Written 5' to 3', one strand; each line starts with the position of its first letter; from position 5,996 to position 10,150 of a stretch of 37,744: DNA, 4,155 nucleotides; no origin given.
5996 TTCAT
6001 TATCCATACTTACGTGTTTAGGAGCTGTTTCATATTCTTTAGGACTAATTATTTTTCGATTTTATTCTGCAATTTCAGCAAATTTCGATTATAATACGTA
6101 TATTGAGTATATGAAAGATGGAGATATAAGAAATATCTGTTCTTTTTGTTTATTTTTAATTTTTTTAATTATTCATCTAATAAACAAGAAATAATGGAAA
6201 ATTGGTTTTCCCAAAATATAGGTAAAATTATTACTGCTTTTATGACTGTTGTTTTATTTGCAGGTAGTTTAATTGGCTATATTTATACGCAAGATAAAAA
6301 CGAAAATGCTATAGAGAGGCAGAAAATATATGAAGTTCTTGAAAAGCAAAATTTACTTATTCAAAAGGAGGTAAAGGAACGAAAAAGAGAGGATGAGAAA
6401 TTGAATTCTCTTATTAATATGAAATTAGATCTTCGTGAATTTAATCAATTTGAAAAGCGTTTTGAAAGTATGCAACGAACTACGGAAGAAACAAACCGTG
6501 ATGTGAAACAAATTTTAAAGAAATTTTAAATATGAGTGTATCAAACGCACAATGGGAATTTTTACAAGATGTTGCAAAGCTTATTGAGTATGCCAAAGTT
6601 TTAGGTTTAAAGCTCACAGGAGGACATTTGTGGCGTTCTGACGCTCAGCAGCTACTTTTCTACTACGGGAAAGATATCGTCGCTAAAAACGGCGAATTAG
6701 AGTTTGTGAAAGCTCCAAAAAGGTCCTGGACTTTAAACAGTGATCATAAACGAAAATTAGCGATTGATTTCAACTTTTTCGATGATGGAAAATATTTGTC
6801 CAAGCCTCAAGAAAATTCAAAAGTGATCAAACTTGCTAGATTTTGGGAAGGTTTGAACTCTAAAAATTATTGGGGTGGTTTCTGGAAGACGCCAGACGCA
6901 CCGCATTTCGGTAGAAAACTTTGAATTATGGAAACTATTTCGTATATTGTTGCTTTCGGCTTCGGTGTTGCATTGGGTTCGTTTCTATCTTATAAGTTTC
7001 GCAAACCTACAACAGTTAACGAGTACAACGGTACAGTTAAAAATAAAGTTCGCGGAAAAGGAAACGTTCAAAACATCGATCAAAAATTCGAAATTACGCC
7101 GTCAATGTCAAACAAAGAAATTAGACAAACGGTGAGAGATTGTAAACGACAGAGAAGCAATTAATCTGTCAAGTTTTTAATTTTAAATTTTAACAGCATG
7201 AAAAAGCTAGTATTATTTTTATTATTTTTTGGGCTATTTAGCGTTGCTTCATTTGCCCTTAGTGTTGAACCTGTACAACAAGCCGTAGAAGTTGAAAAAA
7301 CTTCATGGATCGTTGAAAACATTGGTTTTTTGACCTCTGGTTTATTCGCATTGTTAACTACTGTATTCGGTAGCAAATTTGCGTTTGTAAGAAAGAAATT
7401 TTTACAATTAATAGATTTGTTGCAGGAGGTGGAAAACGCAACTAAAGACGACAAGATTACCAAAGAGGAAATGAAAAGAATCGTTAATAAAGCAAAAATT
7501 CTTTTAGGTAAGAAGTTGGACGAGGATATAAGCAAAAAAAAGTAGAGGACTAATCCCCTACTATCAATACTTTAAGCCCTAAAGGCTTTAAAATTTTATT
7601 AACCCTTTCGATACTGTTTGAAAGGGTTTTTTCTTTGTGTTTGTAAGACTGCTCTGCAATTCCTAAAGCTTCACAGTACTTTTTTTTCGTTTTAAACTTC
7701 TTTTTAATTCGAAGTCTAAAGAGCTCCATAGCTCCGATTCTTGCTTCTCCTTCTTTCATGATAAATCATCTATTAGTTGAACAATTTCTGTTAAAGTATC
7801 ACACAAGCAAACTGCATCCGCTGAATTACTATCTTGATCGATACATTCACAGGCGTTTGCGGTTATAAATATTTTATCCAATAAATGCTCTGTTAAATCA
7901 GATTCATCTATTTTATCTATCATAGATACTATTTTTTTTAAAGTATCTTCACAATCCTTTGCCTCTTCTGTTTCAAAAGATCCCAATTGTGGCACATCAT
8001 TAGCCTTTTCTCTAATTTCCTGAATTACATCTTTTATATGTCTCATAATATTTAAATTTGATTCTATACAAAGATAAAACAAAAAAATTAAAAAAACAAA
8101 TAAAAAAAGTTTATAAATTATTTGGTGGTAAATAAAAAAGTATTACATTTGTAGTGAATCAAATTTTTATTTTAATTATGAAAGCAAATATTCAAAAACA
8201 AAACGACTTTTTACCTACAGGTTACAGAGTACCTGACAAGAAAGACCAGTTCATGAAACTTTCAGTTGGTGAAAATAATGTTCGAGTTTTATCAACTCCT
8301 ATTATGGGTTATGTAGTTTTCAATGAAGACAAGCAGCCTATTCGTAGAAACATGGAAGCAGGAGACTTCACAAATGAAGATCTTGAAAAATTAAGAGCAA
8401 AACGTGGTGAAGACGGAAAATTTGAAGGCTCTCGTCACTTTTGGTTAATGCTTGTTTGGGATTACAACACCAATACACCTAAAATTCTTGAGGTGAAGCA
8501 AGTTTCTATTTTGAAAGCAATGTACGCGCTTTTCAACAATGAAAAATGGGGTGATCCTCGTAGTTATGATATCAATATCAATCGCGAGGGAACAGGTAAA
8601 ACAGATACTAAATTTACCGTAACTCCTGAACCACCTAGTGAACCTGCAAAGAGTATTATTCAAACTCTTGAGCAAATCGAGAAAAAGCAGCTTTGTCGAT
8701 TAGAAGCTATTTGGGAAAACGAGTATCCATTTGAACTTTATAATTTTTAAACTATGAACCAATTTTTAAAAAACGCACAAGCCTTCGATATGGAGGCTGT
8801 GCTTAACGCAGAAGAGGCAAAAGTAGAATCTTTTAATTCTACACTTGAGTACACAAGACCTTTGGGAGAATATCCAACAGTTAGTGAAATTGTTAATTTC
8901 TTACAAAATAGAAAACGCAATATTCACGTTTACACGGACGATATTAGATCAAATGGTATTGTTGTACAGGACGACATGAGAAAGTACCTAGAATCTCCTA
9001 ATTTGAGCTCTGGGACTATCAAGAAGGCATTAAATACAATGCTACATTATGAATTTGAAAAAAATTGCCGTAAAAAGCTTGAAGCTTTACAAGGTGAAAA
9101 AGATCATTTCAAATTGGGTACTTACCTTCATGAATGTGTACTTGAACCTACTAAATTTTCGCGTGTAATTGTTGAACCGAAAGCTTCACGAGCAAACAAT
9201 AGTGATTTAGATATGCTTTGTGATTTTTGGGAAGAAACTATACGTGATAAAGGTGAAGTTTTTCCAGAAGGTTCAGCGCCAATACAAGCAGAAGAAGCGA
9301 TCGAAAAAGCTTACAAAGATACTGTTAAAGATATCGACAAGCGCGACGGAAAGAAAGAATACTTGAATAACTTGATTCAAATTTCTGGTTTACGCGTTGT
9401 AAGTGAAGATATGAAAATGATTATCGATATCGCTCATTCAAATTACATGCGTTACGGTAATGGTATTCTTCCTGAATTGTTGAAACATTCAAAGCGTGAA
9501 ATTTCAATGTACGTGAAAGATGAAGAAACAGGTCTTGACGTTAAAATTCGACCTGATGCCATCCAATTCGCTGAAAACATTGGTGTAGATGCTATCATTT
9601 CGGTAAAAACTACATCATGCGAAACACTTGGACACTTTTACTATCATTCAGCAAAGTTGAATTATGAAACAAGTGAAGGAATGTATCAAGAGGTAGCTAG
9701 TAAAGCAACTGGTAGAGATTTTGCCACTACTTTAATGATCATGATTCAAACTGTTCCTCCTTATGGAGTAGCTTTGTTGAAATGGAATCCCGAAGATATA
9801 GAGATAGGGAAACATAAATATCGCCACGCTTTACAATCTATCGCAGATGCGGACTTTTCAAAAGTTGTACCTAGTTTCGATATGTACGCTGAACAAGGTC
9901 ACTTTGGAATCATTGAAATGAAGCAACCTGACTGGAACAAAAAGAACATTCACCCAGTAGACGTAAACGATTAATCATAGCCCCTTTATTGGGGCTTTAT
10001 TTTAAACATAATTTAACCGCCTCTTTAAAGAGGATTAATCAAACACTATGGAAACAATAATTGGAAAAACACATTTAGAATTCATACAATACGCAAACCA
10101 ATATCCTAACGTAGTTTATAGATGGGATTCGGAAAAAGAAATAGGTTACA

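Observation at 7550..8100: Acidic 96-aa protein plus small HTH in an acr-aca-like two-gene operon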

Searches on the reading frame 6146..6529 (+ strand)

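Call 7: search_protein_families(library=phrogs, proteins=[window:6146-6529:+], max_evalue=0.1)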
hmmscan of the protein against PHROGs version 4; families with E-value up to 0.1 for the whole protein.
window:6146-6529:+ (127 aa): 3 families
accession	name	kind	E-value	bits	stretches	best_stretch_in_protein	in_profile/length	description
phrog_21381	-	unknown function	0.027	15.4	1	33-47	16-30/33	-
phrog_35722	-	unknown function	0.085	14.4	1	17-72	32-83/113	-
phrog_14653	-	unknown function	0.094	14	0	34-91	63-123/132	-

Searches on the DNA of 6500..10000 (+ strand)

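Call 5: search_dna_similar(query=window:6500-10000:+, collection=phages, mode=near)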
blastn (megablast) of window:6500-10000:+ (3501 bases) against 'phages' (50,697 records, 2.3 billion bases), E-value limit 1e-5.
No match.

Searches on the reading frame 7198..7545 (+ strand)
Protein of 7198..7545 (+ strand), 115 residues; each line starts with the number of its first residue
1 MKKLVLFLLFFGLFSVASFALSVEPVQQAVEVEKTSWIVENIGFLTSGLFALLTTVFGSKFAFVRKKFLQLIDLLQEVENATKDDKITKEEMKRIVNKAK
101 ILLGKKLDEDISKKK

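Call 6: search_protein_families(library=pfam, proteins=[window:7198-7545:+], max_evalue=0.1)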
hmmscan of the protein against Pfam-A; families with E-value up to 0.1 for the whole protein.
window:7198-7545:+ (115 aa): 0 families

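Call 7: search_protein_families(library=phrogs, proteins=[window:7198-7545:+], max_evalue=0.1)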
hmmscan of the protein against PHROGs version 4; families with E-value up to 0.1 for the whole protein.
window:7198-7545:+ (115 aa): 1 family
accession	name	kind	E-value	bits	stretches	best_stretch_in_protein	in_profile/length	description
phrog_29230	-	unknown function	0.093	13.9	0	48-97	11-60/81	-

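Call 51: search_protein_families(library=ncbifam, proteins=[window:7198-7545:+], max_evalue=1)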
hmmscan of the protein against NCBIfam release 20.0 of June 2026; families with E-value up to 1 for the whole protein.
window:7198-7545:+ (115 aa): 0 families

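Call 52: search_protein_families(library=padloc, proteins=[window:7198-7545:+], max_evalue=1)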
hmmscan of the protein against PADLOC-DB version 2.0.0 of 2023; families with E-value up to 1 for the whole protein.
window:7198-7545:+ (115 aa): 0 families
